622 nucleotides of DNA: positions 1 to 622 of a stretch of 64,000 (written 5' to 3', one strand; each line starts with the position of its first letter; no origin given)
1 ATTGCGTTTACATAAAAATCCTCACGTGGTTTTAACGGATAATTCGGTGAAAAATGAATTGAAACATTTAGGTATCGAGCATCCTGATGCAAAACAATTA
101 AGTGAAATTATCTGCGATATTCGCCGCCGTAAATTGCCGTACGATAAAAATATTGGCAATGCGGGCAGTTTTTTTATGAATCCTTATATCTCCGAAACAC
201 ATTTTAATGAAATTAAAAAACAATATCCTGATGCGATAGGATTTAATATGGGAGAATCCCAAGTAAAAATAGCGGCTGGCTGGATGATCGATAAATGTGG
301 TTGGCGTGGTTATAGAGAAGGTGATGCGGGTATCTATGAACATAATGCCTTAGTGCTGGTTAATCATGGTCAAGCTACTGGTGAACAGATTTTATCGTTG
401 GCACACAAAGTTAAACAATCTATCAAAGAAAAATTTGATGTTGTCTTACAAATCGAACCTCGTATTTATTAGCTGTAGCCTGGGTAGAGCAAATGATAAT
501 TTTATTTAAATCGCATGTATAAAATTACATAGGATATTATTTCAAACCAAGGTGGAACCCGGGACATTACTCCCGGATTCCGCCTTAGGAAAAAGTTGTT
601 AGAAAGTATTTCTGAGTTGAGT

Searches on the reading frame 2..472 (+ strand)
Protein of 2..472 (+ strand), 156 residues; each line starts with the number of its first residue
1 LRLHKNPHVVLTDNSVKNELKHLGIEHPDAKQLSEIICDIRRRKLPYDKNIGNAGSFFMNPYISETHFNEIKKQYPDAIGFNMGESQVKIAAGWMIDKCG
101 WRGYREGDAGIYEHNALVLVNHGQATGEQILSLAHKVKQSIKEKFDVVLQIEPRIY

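Call 69: search_protein_families(library=pfam, proteins=[window:2-472:+], max_evalue=0.001)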
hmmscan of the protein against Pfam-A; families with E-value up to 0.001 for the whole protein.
window:2-472:+ (156 aa): 1 family
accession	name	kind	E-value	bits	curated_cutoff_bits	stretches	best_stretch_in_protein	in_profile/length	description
PF02873.21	MurB_C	-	6.4e-28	97.3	27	1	34-155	3-98/99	UDP-N-acetylenolpyruvoylglucosamine reductase, C-terminal domain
